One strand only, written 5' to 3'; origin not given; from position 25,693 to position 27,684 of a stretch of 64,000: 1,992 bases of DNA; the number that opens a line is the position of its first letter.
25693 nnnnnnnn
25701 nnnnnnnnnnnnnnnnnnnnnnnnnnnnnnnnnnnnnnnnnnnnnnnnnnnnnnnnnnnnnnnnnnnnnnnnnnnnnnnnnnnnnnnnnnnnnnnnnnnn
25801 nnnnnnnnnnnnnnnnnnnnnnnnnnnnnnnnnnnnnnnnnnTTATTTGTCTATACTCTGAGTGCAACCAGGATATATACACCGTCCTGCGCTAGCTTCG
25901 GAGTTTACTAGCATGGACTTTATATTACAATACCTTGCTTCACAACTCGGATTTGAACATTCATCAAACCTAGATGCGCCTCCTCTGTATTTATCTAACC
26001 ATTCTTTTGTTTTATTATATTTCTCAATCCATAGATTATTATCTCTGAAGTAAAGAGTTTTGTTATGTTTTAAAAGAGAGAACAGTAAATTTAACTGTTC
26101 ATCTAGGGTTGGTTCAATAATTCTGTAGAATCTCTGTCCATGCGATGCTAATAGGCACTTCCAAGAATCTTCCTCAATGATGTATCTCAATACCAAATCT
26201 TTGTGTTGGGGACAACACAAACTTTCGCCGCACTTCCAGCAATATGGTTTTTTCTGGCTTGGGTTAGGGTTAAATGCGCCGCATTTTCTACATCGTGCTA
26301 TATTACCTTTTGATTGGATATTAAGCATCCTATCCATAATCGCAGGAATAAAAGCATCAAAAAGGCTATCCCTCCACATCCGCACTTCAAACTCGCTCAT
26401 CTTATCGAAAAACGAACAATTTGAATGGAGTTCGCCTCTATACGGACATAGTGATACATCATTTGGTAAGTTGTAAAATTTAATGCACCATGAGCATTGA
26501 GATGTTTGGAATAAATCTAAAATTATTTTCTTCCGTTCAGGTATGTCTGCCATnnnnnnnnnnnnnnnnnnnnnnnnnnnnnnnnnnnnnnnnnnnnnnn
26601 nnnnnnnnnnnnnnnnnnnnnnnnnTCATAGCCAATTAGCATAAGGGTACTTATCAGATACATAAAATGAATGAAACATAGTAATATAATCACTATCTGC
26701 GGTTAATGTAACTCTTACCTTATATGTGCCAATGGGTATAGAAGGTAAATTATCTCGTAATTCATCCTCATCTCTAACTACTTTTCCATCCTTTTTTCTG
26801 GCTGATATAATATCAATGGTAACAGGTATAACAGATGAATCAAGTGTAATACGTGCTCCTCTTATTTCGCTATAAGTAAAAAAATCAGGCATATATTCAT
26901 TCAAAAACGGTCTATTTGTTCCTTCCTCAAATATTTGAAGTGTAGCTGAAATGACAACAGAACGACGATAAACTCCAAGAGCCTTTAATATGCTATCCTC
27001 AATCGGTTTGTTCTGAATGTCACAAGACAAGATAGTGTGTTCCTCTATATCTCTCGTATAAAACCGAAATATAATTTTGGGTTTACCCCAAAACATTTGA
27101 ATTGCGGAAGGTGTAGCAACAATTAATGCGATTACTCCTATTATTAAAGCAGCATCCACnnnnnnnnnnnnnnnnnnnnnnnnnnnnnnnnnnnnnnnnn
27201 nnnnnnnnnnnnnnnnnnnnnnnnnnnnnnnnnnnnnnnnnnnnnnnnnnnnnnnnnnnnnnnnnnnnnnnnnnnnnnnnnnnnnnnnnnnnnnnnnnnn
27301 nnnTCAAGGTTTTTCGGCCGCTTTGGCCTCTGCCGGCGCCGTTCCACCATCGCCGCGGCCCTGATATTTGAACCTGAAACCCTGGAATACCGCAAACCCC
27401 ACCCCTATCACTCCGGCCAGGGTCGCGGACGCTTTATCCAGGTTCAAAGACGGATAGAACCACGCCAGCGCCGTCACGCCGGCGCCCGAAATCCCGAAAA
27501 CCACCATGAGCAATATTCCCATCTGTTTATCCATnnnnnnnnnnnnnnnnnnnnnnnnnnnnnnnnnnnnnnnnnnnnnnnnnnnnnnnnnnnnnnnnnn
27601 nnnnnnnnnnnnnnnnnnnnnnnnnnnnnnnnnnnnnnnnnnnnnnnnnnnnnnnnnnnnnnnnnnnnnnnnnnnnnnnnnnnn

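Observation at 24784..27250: Sharply AT-rich three-gene island of unknown function between thiL and a small membrane-protein gene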

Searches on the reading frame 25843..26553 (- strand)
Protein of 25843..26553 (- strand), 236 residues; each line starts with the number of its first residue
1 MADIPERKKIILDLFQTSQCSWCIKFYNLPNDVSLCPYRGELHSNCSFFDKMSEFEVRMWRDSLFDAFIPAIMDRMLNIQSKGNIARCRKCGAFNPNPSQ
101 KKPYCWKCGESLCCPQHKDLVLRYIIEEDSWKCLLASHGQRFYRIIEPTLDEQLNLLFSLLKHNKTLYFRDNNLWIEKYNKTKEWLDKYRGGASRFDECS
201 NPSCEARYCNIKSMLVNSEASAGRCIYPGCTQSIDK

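Call 3: search_protein_families(library=pfam, proteins=[window:25843-26553:-], max_evalue=1)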
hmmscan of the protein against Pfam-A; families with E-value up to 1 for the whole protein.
window:25843-26553:- (236 aa): 2 families
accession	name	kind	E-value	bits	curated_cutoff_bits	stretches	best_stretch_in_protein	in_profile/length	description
PF24463.1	DUF7577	-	0.031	14.3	28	1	87-112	4-26/27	Domain of unknown function (DUF7577)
PF01155.25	HypA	-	0.24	11.9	28.9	1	75-111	60-95/112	Hydrogenase/urease nickel incorporation, metallochaperone, hypA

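Call 4: search_protein_families(library=padloc, proteins=[window:25843-26553:-], max_evalue=1)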
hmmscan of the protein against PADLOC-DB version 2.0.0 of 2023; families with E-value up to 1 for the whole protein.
window:25843-26553:- (236 aa): 0 families

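Call 5: search_protein_families(library=phrogs, proteins=[window:25843-26553:-], max_evalue=1)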
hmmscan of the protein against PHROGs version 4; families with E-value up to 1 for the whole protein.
window:25843-26553:- (236 aa): 1 family
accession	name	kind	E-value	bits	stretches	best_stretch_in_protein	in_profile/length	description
phrog_37506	-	unknown function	0.023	15.4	1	61-118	146-205/214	-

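Call 6: search_protein_families(library=ncbifam, proteins=[window:25843-26553:-], max_evalue=1)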
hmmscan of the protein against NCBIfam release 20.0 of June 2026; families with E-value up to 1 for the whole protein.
window:25843-26553:- (236 aa): 1 family
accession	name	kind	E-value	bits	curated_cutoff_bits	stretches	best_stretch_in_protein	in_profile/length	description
NF003161.0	PRK04136.1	equivalog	0.13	11.8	54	1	88-110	17-36/49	50S ribosomal protein L40e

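Call 23: find_homologous_proteins(query=window:25843-26553:-)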
Query window:25843-26553:- (236 aa): 2 proteins with E <= 0.001 among 504 candidates.
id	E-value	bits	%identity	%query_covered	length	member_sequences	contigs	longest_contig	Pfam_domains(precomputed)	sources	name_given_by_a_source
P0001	4.8e-164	562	100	100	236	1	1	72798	-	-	-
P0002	3.6e-36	143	76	37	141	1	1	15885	-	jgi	jgi:hypothetical protein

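Call 26: find_encoding_contigs(protein=P0002, flank=8000, max_places=3)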
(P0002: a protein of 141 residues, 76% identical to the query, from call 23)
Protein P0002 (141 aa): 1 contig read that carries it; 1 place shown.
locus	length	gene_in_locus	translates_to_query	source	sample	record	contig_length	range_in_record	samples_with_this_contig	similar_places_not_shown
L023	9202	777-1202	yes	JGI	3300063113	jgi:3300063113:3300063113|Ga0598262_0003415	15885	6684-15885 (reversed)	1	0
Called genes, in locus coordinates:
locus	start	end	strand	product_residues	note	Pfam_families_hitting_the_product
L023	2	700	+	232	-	?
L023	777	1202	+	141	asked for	-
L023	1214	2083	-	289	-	PF16261:DUF4915 (weak), PF08450:SGL, PF24684:Vgb_lyase (faint)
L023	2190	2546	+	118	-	PF00190:Cupin_1 (weak), PF07883:Cupin_2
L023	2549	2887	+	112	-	PF12675:DUF3795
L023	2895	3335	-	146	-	PF13577:SnoaL_4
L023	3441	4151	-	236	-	PF00174:Oxidored_molyb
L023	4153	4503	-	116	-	-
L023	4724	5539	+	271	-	PF00149:Metallophos, PF12850:Metallophos_2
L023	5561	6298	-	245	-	PF20260:PUA_4, PF04452:Methyltrans_RNA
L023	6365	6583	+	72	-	-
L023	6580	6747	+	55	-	PF07927:HicA_toxin (weak)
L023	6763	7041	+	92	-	PF01381:HTH_3 (weak)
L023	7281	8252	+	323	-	PF03308:MeaB, PF02492:cobW (faint)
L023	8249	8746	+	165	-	PF13302:Acetyltransf_3, PF13420:Acetyltransf_4, PF00583:Acetyltransf_1, PF13673:Acetyltransf_10 (weak), PF13508:Acetyltransf_7, PF08445:FR47 (weak)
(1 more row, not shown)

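Call 43: search_protein_representatives(protein=window:25843-26553:-)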
Query: 236 residues. Proteins with E-value up to 0.001 (for the whole library): 67; up to 1e-10: 46; up to 1e-30: 5. The best 67 are listed.
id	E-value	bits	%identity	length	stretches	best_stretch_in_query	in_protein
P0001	1.5e-164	561.7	100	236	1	1-236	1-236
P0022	1.4e-38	149.1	55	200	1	1-145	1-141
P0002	1.1e-36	142.9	77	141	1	149-236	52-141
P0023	2.0e-34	135.5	50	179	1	11-147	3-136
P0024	7.8e-33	130.3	46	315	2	4-137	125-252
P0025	7.9e-30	120.4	50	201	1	9-151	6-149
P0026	1.9e-28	115.9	51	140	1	9-145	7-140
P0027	1.8e-26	109.4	47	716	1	2-146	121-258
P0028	7.1e-25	104.2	46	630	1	2-154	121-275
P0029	3.2e-23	98.8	45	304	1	2-135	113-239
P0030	3.4e-23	98.7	46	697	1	3-136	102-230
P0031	1.4e-22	96.7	50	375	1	9-149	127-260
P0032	3.3e-21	92.2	47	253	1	6-142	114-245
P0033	6.6e-21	91.2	44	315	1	11-163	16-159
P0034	1.3e-20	90.2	44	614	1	4-142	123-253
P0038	3.6e-19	85.5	45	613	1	6-140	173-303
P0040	1.4e-18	83.6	40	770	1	4-195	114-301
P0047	2.2e-16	76.4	45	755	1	12-142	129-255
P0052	1.8e-15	73.4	44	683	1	8-143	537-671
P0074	3.4e-08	49.6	49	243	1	149-233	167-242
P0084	1.4e-04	37.7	35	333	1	148-231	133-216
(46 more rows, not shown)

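Call 44: search_protein_families(library=pfam, proteins=[P0027, P0028, P0030, P0040, P0024, P0052, P0074, P0084, P0047, P0038], max_evalue=0.01)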
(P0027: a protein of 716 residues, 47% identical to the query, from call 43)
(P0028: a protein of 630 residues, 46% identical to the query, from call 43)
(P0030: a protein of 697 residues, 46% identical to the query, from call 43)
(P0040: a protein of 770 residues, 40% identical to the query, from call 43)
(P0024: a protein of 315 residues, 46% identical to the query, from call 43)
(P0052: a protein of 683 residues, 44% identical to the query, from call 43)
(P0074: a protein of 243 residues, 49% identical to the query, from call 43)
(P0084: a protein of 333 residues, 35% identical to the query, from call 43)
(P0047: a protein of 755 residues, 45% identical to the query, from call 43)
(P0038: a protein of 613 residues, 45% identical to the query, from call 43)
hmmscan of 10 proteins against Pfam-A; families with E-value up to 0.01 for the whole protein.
P0027 (716 aa): 3 families
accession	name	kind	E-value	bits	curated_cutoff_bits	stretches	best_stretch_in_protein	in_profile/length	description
PF00226.36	DnaJ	-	7.8e-24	84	27.8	1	15-75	2-63/63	DnaJ domain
PF03966.22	Trm112p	-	9.8e-05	22.6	22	1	272-298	9-35/40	Trm112p-like protein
PF12368.13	Rhodanese_C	-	0.0055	17.4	26.9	1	175-230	5-54/66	Rhodanase C-terminal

P0028 (630 aa): 2 families
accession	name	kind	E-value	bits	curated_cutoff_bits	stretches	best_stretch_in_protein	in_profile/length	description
PF00226.36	DnaJ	-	5.6e-24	84.5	27.8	1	14-75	1-63/63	DnaJ domain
PF12368.13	Rhodanese_C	-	0.0092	16.7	26.9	1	190-234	15-58/66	Rhodanase C-terminal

P0030 (697 aa): 6 families
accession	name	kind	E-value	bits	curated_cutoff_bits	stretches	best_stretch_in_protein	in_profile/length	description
PF12799.13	LRR_4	-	3.1e-43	145.2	27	8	434-474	2-43/44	Leucine Rich repeats (2 copies)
PF13855.12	LRR_8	-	2.1e-12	47.1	27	2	434-488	2-59/61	Leucine rich repeat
PF23952.1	LRR_EndoS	-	1.4e-10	41.9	27.9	0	458-531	26-91/116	Endo-beta-N-acetylglucosaminidase EndoS LRR domain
PF23598.1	LRR_14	-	5.2e-10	39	40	2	424-529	38-146/353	Leucine-rich repeat region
PF14580.12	LRR_9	-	7.1e-06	26.1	30.5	0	433-469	88-127/175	Leucine-rich repeat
PF23211.1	LRR_LRWD1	-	1.1e-05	25.7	28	1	497-542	61-106/190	Leucine-rich repeat and WD repeat-containing protein 1, LRR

P0040 (770 aa): 4 families
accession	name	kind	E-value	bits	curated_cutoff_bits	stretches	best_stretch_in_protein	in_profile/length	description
PF00226.36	DnaJ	-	1e-21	77.2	27.8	1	6-66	2-63/63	DnaJ domain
PF01841.26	Transglut_core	-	1.5e-18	67.5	23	1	500-612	2-107/108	Transglutaminase-like superfamily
PF23265.1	Ig-like_KY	-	1.2e-14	55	27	1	663-769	3-118/129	KY-like, immunoglobulin-like domain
PF04473.18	DUF553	-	5.8e-07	29.5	20.5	1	498-613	3-113/140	Transglutaminase-like domain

P0024 (315 aa): 0 families

P0052 (683 aa): 6 families
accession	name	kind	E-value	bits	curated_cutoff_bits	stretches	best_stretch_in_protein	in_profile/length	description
PF00012.26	HSP70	-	3.9e-43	148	20.6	2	302-444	386-527/599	Hsp70 protein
PF00069.31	Pkinase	-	4.6e-06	26.7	31.7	1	42-222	9-188/263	Protein kinase domain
PF03109.22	ABC1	-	2.2e-05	24.1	22.9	1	110-177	145-211/244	ABC1 atypical kinase-like domain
PF19974.5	TCAD9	-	0.0024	17.5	40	1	148-180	293-324/429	Ternary complex associated domain 9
PF01636.29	APH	-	0.0026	18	23.2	1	135-180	147-197/239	Phosphotransferase enzyme family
PF14531.12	Kinase-like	-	0.0028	17.4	25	0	141-186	153-198/289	Kinase-like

P0074 (243 aa): 1 family
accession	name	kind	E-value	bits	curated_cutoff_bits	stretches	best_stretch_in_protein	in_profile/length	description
PF00226.36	DnaJ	-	5.1e-20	71.8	27.8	1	11-72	1-63/63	DnaJ domain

P0084 (333 aa): 1 family
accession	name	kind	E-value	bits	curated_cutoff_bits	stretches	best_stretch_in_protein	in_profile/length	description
PF00226.36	DnaJ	-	1.2e-17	64.2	27.8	1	12-74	1-62/63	DnaJ domain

P0047 (755 aa): 1 family
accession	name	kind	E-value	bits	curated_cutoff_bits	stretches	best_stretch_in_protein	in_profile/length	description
PF00226.36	DnaJ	-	4.5e-22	78.4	27.8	1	13-73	2-63/63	DnaJ domain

P0038 (613 aa): 4 families
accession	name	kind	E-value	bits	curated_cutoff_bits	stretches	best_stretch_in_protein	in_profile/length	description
PF00226.36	DnaJ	-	2.5e-15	56.8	27.8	1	61-121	2-63/63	DnaJ domain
PF08792.16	A2L_zn_ribbon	-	0.0012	18.9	22.9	1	122-153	1-32/33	A2L zinc ribbon domain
PF03107.22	C1_2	-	0.0054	17.5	26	1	120-152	13-43/48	C1 domain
PF03966.22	Trm112p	-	0.0058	17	22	0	274-301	8-33/40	Trm112p-like protein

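Call 68: search_solved_structures(query=A2, max_evalue=1)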
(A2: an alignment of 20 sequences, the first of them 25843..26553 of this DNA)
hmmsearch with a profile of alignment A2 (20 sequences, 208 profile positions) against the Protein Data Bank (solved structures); distinct sequences matched with E-value up to 1: 7.
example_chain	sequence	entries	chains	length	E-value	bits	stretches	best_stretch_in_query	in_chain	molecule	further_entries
1ffk_X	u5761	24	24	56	0.081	16.2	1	74-102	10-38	RIBOSOMAL PROTEIN L37E | 50S ribosomal protein L37e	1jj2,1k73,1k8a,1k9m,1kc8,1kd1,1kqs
1s72_1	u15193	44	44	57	0.084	16.2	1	74-102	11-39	50S ribosomal protein L37e | RPL37E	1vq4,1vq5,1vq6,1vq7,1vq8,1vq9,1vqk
2ayj_A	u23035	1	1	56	0.17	15.2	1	74-105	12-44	50S ribosomal protein L40e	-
2f9i_B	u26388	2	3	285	0.18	15.2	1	76-107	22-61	acetyl-coenzyme A carboxylase carboxyl transferase subunit beta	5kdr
9l94_S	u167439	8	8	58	0.3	14.4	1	74-102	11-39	Large ribosomal subunit protein eL37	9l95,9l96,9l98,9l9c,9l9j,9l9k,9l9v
6wmi_A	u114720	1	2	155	0.36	14.1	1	94-149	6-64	Zinc finger protein 410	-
9r51_C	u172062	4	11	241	0.37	14.1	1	73-119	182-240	F420-reducing [NiFe]-hydrogenase from Methanothermococcus thermolithotrophicus subunit gam | F420-reducing [NiFe]-hydrogenase from Methanothermococcus thermolit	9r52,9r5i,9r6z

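Call 75: predict_structure(alignment_id=A2)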
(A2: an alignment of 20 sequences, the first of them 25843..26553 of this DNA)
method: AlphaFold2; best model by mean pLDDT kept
length: 236 residues; sequences in the alignment: 20
mean_pLDDT: 75.2   pTM: 0.64
mean pLDDT of the five models: 75.2, 74.7, 73.8, 73.5, 71.6
residues with pLDDT >= 90: 92; 70-90: 58; 50-70: 36; < 50: 50
segments of 3 or more residues with pLDDT < 50: 166-170, 190-200, 202-206, 208-236
pLDDT, mean of each block of 10 residues (from residue 1): 83 95 83 64 88 92 86 91 93 92 94 96 95 94 82 75 55 61 61 42 48 44 38 38
secondary structure, 60 per line:
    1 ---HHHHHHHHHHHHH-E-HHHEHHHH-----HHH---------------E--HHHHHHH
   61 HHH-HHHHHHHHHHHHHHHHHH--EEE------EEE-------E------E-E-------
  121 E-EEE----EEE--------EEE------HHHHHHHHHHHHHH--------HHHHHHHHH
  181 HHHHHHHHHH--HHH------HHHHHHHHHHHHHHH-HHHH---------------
elements in order: H4-16 H24-27 H54-63 H65-82 E85-87 E94-96 E123-125 E130-132 E141-143 H150-163 H172-190 H202-216 H218-221

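Call 84: fold_search(model_id=the predicted structure, library=pdb)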
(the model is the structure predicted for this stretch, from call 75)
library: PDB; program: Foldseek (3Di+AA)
matches with E <= 10: 15; with E <= 0.001: 0
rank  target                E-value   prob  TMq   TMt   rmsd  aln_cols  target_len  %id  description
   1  8f5p_B                2.1e+00  0.04  0.13  0.04  14.1        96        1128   14  Structure of Leishmania tarentolae IFT-A (state 2) (released 2022-12-21)
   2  6bd4                  4.3e+00  0.01  0.12  0.08  25.5       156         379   14  Crystal structure of human apo-Frizzled4 receptor (released 2018-08-22)
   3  4ui9_S                4.5e+00  0.06  0.12  0.26  10.8        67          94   16  Atomic structure of the human Anaphase-Promoting Complex (released 2015-06-17)
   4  1dl6_MODEL_1_A        4.8e+00  0.08  0.13  0.41   4.1        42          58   21  SOLUTION STRUCTURE OF HUMAN TFIIB N-TERMINAL DOMAIN (released 2000-10-18)
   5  9oti_L                5.1e+00  0.03  0.12  0.07  11.8        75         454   15  GATOR2 complex bound to arginine sensor CASTOR1 (released 2025-10-01)
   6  8qsz_I                6.6e+00  0.02  0.09  0.18   9.6        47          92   11  Structure of s. pombe RNA polymerase II in complex with DSIF and Rat1/Rai1 (released 2024-10-23)
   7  3au5_A                7.0e+00  0.01  0.13  0.08  18.5       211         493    9  Structure of the human myosin-X MyTH4-FERM cassette (released 2011-07-13)
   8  8bvl_A                7.5e+00  0.03  0.17  0.24   7.1        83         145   13  Crystal structure of the IBR-RING2 domain of HOIL-1 (released 2023-01-18)
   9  6xre_I                7.5e+00  0.01  0.08  0.13   8.0        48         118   23  Structure of the p53/RNA polymerase II assembly (released 2021-03-24)
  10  2m6n_MODEL_1_A        8.5e+00  0.06  0.10  0.39   6.4        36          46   11  3D solution structure of EMI1 (Early Mitotic Inhibitor 1) (released 2013-05-29)
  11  4jz4_B                8.5e+00  0.02  0.10  0.28   6.9        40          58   20  Crystal structure of chicken c-Src-SH3 domain: monomeric form (released 2014-04-23)
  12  6f7s_D                9.0e+00  0.01  0.09  0.07  23.7       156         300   14  Crystal structure of Human ARS2 residues 147-270 + 408-763 with deletion of loop B (released 2018-05-09)
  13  2jii_A                9.6e+00  0.02  0.09  0.07   7.3        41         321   17  Structure of vaccinia related kinase 3 (released 2007-07-10)
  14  6li2                  9.6e+00  0.02  0.10  0.07  15.3        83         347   16  Crystal structure of GPR52 ligand free form with rubredoxin fusion (released 2020-02-26)
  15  7ui9_I                9.6e+00  0.01  0.09  0.16   8.7        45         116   13  Core Mediator-PICearly (Copy A) (released 2023-02-15)

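Call 90: find_encoding_contigs(protein=P0022, flank=5000, max_places=3)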
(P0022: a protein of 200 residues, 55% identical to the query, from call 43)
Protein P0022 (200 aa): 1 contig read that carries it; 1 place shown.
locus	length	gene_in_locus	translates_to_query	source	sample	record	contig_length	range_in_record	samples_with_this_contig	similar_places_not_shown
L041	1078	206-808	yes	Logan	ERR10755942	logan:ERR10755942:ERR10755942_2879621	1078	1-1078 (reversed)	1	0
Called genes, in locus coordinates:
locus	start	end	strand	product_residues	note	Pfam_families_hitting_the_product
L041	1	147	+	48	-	?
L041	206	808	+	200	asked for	-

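Call 91: find_encoding_contigs(protein=P0025, flank=5000, max_places=3)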
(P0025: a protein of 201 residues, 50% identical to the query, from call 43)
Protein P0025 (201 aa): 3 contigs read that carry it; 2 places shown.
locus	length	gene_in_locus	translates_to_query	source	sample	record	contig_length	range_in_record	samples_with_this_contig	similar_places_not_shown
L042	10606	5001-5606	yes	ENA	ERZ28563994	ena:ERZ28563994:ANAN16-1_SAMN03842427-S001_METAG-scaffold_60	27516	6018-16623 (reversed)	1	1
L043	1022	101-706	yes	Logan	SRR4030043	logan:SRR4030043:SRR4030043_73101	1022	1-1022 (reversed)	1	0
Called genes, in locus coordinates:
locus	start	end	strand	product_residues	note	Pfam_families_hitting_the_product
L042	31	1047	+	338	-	PF00154:RecA_N, PF06745:ATPase (weak), PF08423:Rad51, PF01637:ATPase_2 (weak), PF21096:RecA_C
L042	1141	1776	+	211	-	PF27462:RecX_N, PF21982:RecX_HTH1, PF02631:RecX_HTH2 (weak), PF21981:RecX_HTH3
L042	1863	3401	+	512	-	PF12072:RNase_Y_N, PF00013:KH_1, PF08668:HDOD (faint), PF01966:HD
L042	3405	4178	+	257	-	PF00149:Metallophos, PF13277:YmdB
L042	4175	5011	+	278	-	PF02811:PHP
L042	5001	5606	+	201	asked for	-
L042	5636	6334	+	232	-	PF02660:G3P_acyltransf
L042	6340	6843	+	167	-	-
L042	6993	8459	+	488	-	PF01743:PolyA_pol, PF12627:PolyA_pol_RNAbd, PF01966:HD, PF13735:tRNA_NucTran2_2 (weak)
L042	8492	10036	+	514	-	PF21760:SecD_1st, PF22599:SecDF_P1_head, PF02355:SecD_SecF_C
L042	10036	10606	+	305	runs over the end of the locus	PF02355:SecD_SecF_C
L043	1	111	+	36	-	?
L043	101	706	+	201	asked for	-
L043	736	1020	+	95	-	?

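Call 101: find_related_loci(query=A5, collection=viral_contigs, flank=8000)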
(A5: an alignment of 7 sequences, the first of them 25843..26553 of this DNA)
Query A5 (236 aa) in viral_contigs; peptide patterns used: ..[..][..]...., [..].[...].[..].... (x = any residue, [..] = any of these).
4 stretches matched a pattern, but none encodes a relative of the query by tblastn (E <= 1e-3).

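Call 103: search_dna_similar(query=window:25843-26553:-, collection=phages, mode=protein, max_evalue=0.001, max_rows=8)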
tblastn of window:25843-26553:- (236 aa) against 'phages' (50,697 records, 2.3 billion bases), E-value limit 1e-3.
No match.

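Call 106: search_dna_similar(query=window:25843-26553:-, collection=plasmids, mode=protein, max_evalue=0.001, max_rows=8)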
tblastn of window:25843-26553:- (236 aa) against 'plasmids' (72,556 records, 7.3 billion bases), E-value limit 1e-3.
No match.

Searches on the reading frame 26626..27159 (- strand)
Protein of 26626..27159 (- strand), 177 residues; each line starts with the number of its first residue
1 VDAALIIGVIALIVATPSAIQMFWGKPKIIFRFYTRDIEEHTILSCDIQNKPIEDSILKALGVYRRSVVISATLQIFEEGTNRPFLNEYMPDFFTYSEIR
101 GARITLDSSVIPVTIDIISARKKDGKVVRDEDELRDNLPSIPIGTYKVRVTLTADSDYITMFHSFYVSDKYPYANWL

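Call 3: search_protein_families(library=pfam, proteins=[window:26626-27159:-], max_evalue=1)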
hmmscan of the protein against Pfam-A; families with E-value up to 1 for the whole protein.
window:26626-27159:- (177 aa): 0 families

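Call 4: search_protein_families(library=padloc, proteins=[window:26626-27159:-], max_evalue=1)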
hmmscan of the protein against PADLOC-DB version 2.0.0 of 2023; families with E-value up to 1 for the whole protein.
window:26626-27159:- (177 aa): 1 family
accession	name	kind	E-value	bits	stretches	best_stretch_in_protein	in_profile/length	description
PDLC03583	REase_II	-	0.04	11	1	12-52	125-165/319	Type II restriction enzyme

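Call 5: search_protein_families(library=phrogs, proteins=[window:26626-27159:-], max_evalue=1)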
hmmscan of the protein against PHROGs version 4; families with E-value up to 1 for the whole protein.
window:26626-27159:- (177 aa): 0 families

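Call 6: search_protein_families(library=ncbifam, proteins=[window:26626-27159:-], max_evalue=1)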
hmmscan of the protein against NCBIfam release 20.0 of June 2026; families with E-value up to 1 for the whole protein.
window:26626-27159:- (177 aa): 0 families

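Call 25: find_homologous_proteins(query=window:26626-27159:-)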
Query window:26626-27159:- (177 aa): 3 proteins with E <= 0.001 among 89 candidates.
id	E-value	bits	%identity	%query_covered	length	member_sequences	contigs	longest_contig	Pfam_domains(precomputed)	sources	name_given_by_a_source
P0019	8.7e-112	389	100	100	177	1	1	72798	-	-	-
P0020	3.7e-44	169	48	100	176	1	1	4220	-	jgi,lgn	jgi:hypothetical protein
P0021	8.9e-41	158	47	99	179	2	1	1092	-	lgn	-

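Call 27: find_encoding_contigs(protein=P0020, flank=5000, max_places=3)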
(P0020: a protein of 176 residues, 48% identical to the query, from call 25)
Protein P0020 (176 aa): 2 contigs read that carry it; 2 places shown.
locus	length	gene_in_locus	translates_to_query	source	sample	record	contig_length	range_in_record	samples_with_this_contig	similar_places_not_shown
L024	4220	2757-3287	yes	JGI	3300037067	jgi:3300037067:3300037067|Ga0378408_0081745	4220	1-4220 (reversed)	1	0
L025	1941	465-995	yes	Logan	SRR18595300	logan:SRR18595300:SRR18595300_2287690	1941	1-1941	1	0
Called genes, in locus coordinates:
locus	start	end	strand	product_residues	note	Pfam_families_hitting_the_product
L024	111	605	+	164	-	-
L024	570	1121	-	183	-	-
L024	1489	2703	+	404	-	PF04434:SWIM, PF01609:DDE_Tnp_1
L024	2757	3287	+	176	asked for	-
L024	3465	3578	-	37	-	-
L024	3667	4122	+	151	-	-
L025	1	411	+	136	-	?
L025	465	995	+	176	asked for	-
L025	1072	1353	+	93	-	-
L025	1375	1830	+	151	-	-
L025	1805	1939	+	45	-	?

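Call 54: find_related_loci(query=A4, collection=metagenome_contigs, flank=8000)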
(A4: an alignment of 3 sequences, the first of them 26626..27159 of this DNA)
Query A4 (177 aa) in metagenome_contigs; peptide patterns used: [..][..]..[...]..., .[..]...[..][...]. (x = any residue, [..] = any of these).
85 stretches matched a pattern; 3 encode a relative of the query (tblastn E <= 1e-3); 3 distinct loci.
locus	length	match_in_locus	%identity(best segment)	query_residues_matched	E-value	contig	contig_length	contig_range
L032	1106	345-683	29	13-128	1e-9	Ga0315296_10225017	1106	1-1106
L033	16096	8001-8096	56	1-29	2e-6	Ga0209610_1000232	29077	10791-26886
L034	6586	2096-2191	56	1-29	2e-6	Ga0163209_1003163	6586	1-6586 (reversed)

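Call 55: find_related_loci(query=A4, collection=genome_contigs, flank=8000)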
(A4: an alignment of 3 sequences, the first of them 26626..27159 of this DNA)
Query A4 (177 aa) in genome_contigs; peptide patterns used: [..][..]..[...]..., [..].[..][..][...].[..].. (x = any residue, [..] = any of these).
66 stretches matched a pattern; 2 encode a relative of the query (tblastn E <= 1e-3); 2 distinct loci.
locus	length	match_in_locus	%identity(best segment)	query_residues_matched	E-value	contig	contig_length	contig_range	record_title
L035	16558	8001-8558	31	1-177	1e-14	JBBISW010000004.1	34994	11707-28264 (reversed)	MAG: Chloroflexota bacterium isolate SLF170214_bin_382 NODE_951_length_34994_cov_12.373823, whole genome shotgun sequenc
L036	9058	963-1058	56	1-29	2e-6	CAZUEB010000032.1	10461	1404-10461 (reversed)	MAG TPA_asm: uncultured Dehalococcoidales bacterium isolate SRP098346_co1_299 genome assembly, contig: NODE_8140_length_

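Call 67: search_solved_structures(query=A4, max_evalue=1)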
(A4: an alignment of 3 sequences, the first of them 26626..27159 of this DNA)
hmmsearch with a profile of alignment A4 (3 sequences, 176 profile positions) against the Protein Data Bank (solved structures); distinct sequences matched with E-value up to 1: 1.
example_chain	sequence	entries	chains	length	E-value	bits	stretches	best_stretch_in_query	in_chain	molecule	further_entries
9ygm_Lf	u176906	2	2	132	0.68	12.8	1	130-165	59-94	60S ribosomal protein eL32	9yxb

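Call 98: find_related_loci(query=A4, collection=viral_contigs, flank=8000)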
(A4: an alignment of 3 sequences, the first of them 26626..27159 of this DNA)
Query A4 (177 aa) in viral_contigs; peptide patterns used: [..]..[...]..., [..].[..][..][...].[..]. (x = any residue, [..] = any of these).
45 stretches matched a pattern, but none encodes a relative of the query by tblastn (E <= 1e-3).

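Call 105: search_dna_similar(query=window:26626-27159:-, collection=phages, mode=protein, max_evalue=0.001, max_rows=8)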
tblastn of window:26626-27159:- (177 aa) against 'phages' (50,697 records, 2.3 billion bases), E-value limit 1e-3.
No match.

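Call 108: search_dna_similar(query=window:26626-27159:-, collection=plasmids, mode=protein, max_evalue=0.001, max_rows=8)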
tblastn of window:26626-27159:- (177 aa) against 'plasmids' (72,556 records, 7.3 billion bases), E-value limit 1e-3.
No match.

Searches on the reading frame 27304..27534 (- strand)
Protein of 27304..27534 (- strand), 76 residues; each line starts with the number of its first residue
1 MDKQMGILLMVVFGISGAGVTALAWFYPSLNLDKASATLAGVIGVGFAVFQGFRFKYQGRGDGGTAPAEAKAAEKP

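Call 3: search_protein_families(library=pfam, proteins=[window:27304-27534:-], max_evalue=1)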
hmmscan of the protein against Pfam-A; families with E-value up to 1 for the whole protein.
window:27304-27534:- (76 aa): 1 family
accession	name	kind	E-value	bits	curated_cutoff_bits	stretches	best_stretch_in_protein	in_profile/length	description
PF23815.1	DUF7186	-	0.66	10.3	27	1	38-49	7-18/39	Family of unknown function (DUF7186)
